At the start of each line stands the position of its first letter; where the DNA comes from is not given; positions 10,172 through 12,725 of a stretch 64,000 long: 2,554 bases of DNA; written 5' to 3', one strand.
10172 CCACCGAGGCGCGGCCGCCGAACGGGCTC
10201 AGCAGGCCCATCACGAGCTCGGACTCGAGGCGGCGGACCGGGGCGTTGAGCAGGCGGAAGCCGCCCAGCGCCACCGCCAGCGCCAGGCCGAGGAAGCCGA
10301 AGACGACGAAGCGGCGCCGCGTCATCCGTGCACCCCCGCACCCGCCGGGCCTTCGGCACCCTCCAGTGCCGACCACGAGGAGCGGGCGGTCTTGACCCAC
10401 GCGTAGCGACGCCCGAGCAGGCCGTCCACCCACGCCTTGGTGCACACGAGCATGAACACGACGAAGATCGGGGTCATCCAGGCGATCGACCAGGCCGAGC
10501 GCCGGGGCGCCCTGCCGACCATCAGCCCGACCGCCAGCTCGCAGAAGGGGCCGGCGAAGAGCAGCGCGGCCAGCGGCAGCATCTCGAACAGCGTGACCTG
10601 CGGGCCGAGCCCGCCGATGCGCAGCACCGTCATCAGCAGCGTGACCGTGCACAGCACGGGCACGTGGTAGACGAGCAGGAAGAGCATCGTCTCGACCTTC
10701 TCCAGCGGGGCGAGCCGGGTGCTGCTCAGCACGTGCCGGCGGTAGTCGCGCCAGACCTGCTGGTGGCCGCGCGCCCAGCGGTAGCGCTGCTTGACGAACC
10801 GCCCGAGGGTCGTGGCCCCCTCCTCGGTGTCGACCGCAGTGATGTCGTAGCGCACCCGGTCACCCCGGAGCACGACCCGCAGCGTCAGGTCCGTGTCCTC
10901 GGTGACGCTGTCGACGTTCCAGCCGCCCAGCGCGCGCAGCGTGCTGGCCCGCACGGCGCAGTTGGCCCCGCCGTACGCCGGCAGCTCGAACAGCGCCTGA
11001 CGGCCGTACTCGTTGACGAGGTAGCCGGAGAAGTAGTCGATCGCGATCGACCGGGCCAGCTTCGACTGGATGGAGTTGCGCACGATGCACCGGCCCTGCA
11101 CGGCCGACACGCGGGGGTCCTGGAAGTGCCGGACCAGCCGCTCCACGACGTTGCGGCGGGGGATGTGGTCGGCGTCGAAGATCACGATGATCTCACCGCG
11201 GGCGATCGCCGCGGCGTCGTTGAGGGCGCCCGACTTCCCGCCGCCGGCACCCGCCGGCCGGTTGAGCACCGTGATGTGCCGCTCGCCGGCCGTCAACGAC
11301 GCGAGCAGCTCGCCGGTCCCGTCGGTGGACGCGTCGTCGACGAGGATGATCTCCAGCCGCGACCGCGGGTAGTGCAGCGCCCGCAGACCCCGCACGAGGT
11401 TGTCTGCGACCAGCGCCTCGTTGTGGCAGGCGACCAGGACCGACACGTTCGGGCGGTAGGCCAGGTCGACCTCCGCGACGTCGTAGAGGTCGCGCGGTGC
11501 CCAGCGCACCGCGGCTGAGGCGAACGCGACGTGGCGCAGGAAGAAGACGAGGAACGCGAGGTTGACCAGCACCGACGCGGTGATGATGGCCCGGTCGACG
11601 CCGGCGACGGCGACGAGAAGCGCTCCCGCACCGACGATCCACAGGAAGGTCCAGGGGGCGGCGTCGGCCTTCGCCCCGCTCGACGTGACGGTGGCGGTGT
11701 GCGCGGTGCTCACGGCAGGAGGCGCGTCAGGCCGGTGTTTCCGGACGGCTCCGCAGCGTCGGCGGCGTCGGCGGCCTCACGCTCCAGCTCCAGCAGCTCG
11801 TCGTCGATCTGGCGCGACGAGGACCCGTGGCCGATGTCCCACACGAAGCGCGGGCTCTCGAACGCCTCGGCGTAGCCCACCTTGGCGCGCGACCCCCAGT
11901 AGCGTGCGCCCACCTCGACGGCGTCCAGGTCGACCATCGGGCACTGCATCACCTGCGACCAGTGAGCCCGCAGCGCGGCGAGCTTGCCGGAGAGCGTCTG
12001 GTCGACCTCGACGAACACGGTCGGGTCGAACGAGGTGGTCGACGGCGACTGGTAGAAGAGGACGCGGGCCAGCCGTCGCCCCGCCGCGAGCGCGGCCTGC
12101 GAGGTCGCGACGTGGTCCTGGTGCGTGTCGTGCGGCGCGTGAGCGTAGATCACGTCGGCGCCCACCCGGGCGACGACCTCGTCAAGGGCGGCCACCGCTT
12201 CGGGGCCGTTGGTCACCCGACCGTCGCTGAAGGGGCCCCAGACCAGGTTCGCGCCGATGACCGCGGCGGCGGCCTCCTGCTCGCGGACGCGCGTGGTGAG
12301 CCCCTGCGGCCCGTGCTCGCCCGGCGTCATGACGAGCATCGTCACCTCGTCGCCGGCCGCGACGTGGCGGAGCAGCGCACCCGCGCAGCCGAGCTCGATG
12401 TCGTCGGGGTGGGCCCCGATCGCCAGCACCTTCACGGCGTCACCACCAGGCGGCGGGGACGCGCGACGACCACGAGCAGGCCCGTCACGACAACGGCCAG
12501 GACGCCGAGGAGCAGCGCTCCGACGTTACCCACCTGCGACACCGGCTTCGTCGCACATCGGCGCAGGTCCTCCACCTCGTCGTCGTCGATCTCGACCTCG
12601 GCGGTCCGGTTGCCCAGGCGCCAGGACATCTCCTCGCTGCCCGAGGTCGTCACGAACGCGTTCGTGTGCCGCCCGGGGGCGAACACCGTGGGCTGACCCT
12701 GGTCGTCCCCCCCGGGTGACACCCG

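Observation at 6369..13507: Accessory operon between rho and rpmE: candidate Gram-positive exosortase (XrtG-like) sorting system encoded with its own putative substrates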

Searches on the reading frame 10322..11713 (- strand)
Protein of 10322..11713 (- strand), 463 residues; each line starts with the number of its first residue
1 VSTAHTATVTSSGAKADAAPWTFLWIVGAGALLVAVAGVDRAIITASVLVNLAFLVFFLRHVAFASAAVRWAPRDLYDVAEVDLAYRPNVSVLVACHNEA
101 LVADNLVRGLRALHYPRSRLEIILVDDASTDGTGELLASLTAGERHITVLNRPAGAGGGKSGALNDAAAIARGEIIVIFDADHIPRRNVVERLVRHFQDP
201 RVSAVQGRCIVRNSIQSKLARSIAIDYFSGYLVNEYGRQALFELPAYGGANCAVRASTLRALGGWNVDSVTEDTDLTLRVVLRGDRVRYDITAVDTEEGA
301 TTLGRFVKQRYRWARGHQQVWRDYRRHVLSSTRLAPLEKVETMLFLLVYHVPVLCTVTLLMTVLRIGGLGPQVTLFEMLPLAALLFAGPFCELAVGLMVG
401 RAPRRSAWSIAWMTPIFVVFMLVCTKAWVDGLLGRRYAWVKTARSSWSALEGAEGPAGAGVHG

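Call 4: search_protein_families(library=ncbifam, proteins=[window:10322-11713:-], max_evalue=0.1)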
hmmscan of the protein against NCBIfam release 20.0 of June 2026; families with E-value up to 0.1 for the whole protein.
window:10322-11713:- (463 aa): 25 families
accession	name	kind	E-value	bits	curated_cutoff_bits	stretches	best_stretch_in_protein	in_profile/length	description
TIGR03937.1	PgaC_IcaA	equivalog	5.3e-37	127.7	422.3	1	80-423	37-378/407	poly-beta-1,6-N-acetyl-D-glucosamine synthase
TIGR03965.1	mycofact_glyco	equivalog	3.8e-26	92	280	1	87-331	73-311/467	mycofactocin biosynthesis glycosyltransferase MftF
TIGR03030.1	CelA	equivalog_domain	1.2e-23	83.1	699.1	1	68-322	110-382/714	UDP-forming cellulose synthase catalytic subunit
NF053846.1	glyco_with_XrtP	equivalog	5.7e-22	78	520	2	258-444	235-437/440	XrtP-associated glycosyltransferase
NF008558.0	PRK11498.1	equivalog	4.5e-19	67.9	992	1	83-322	268-506/872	UDP-forming cellulose synthase catalytic subunit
TIGR03111.1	glyc2_xrt_Gpos1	hypoth_equivalog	2.6e-15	56.2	363.95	1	84-331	45-300/439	TIGR03111 family XrtG-associated glycosyltransferase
TIGR04242.1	nodulat_NodC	equivalog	3.7e-15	55.8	550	1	80-340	40-301/395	chitooligosaccharide synthase NodC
NF041875.1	EPS_EpsD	equivalog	3e-14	53.1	370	1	90-345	1-257/325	exopolysaccharide biosynthesis glycosyltransferase EpsD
NF041865.1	EpsU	equivalog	1.4e-13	50.6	700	1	89-445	40-391/394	exopolysaccharide biosynthesis GT2 family glycosyltransferase EpsU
TIGR03469.1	HpnB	hypoth_equivalog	4.4e-12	45.7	379.25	1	48-267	6-231/386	hopene-associated glycosyltransferase HpnB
TIGR04283.1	glyco_like_mftF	equivalog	2.3e-11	43.7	182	1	90-284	1-173/221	TIGR04283 family arsenosugar biosynthesis glycosyltransferase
TIGR03472.1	HpnI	equivalog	7.6e-09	34.9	310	1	52-344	10-298/373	bacteriohopanetetrol glucosamine biosynthesis glycosyltransferase HpnI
NF007482.0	PRK10073.1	equivalog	3.2e-08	32.9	423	1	88-195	6-108/334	glycosyltransferase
NF047683.1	TeichurnBiosyTuaG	equivalog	8.1e-08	32.2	400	1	87-198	5-112/252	teichuronic acid biosynthesis protein TuaG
NF050050.1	ProtGlycPglI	equivalog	8.3e-08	32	500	1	88-214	2-124/306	GalNAc(5)-diNAcBac-PP-undecaprenol beta-1,3-glucosyltransferase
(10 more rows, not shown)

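Call 5: search_protein_families(library=pfam, proteins=[window:10322-11713:-], max_evalue=0.1)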
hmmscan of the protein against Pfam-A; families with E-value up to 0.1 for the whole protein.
window:10322-11713:- (463 aa): 6 families
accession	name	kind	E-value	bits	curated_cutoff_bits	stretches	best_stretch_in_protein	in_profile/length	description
PF00535.33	Glycos_transf_2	-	1e-26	94.3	23.3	1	91-255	1-160/168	Glycosyl transferase family 2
PF13641.12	Glyco_tranf_2_3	-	1.4e-23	84.6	27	1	88-316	1-230/230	Glycosyltransferase like family 2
PF13632.12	Glyco_trans_2_3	-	9.1e-23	81.5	27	1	175-376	1-183/198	Glycosyl transferase family group 2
PF13506.12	Glyco_transf_21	-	6.8e-10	39.1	21.7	1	156-315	14-174/174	Glycosyl transferase family 21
PF10111.15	Glyco_tranf_2_2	-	0.0074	16.3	27.3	1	101-192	14-101/276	Glycosyltransferase like family 2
PF13704.12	Glyco_tranf_2_4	-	0.059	14.3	27.5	0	120-182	20-81/98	Glycosyl transferase family 2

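Call 76: search_solved_structures(query=window:10322-11713:-, max_evalue=0.001)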
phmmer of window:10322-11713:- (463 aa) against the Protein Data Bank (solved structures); distinct sequences matched with E-value up to 0.001: 18.
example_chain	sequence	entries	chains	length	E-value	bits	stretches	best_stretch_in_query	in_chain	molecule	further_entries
6yv7_A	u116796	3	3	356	8.2e-22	80.7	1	66-287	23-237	Glycosyl transferase, family 2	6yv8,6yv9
6yv7_B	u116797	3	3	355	8.5e-22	80.7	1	66-287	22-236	Glycosyl transferase, family 2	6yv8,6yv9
9b8v_E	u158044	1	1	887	6.3e-15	58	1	82-322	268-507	Cellulose synthase catalytic subunit [UDP-forming]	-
9fmv_A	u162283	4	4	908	6.4e-15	58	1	82-322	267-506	Cellulose synthase catalytic subunit [UDP-forming]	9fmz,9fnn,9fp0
7lby_A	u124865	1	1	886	6.5e-15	58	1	82-322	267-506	Cellulose synthase catalytic subunit [UDP-forming]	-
5ej1_A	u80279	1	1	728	2.4e-14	56.1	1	53-348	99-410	Putative cellulose synthase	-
4hg6_A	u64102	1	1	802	3e-14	55.8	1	53-348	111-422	Cellulose Synthase Subunit A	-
4p00_A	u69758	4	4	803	3e-14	55.8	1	53-348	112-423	Cellulose Synthase A subunit | Cellulose Synthase subunit A | Putative cellulose synthase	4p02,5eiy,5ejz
7sp7_A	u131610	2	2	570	3.3e-07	32.6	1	175-349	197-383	Hyaluronan synthase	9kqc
8snc_A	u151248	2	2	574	3.4e-07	32.5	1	175-349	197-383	Hyaluronan synthase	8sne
7sp6_A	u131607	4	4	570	1.3e-06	30.6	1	175-349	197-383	Hyaluronan synthase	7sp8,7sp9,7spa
8snd_A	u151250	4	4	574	1.3e-06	30.6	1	175-349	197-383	Hyaluronan synthase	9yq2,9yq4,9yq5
6p61_A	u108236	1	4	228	2.4e-06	29.7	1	87-195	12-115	Glycosyltransferase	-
8vh7_A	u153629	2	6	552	2.7e-05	26.3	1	74-243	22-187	Heparosan synthase B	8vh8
8viw_A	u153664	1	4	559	2.7e-05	26.2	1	74-243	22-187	Heparosan synthase B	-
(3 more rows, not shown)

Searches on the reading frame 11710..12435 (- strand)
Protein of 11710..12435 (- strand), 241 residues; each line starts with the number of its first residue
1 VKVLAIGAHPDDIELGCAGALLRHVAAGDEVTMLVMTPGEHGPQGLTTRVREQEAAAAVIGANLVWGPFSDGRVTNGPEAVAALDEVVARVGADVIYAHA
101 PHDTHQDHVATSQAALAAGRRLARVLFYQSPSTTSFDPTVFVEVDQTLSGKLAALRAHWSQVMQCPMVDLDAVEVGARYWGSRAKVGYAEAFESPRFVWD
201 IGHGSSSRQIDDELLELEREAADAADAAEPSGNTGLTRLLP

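Call 4: search_protein_families(library=ncbifam, proteins=[window:11710-12435:-], max_evalue=0.1)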
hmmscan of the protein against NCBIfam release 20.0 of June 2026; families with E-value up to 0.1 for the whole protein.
window:11710-12435:- (241 aa): 5 families
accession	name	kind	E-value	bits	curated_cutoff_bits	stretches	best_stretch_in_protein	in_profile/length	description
TIGR04001.1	thiol_BshB1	equivalog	2.2e-25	89.7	182.5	1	2-194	3-220/226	bacillithiol biosynthesis deacetylase BshB1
TIGR04000.1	thiol_BshB2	equivalog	2.5e-08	33.9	195.25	1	2-165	2-188/217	bacillithiol biosynthesis deacetylase BshB2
TIGR03446.1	mycothiol_Mca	equivalog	0.0002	21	277.15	1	2-43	2-43/283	mycothiol conjugate amidase Mca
TIGR03445.1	mycothiol_MshB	equivalog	0.0022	17.9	224.35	1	6-42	3-39/284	N-acetyl-1-D-myo-inositol-2-amino-2-deoxy-alpha-D-glucopyranoside deacetylase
NF047663.1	LEPBI_I0682_fam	subfamily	0.086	12.7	220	0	77-156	68-147/158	LEPBI_I0682 family protein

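Call 5: search_protein_families(library=pfam, proteins=[window:11710-12435:-], max_evalue=0.1)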
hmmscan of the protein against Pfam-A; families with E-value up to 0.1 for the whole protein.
window:11710-12435:- (241 aa): 2 families
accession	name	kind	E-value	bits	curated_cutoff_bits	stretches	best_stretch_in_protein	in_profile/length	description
PF02585.22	PIG-L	-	3.9e-24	86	28.2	1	4-118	1-128/129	GlcNAc-PI de-N-acetylase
PF12867.12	DinB_2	-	0.056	14.3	24.8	0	20-99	34-91/128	DinB superfamily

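Call 77: search_solved_structures(query=window:11710-12435:-, max_evalue=0.001)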
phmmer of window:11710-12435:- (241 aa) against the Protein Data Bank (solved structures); distinct sequences matched with E-value up to 0.001: 8.
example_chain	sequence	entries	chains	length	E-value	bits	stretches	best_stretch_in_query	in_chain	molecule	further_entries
1uan_A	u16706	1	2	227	9e-18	67.9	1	3-197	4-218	hypothetical protein TT1542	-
8bgn_A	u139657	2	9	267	2.1e-10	43.8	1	2-193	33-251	Diacetylchitobiose deacetylase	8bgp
8bgo_A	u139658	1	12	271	2.2e-10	43.7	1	2-193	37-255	Diacetylchitobiose deacetylase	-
6p2t_A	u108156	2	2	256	1.5e-09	41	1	3-198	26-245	N-acetyl-alpha-D-glucosaminyl L-malate deacetylase 1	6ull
2ixd_A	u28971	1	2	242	1.7e-08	37.6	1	2-195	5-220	LMBE-RELATED PROTEIN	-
5bmo_A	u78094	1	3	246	2.1e-08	37.3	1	2-106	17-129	Putative uncharacterized protein LnmX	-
3wl4_A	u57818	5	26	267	6.2e-07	32.5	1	2-192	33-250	Uncharacterized protein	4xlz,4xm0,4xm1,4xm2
3we7_A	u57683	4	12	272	3.1e-06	30.2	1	2-128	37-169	Putative uncharacterized protein PH0499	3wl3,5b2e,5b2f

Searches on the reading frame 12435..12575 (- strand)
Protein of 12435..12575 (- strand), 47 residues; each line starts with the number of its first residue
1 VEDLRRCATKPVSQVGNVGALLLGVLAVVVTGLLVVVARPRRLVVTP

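Call 13: search_protein_families(library=ncbifam, proteins=[window:12435-12575:-], max_evalue=10)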
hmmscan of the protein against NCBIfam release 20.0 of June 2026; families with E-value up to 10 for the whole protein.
seq(47 aa): 2 families
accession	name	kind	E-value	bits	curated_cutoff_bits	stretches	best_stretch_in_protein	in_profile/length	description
NF005422.0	PRK06997.1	equivalog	0.057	12.8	440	1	4-38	216-248/262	enoyl-ACP reductase FabI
NF001972.0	PRK00753.1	equivalog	0.34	11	74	1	19-35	17-33/39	photosystem II reaction center protein PsbL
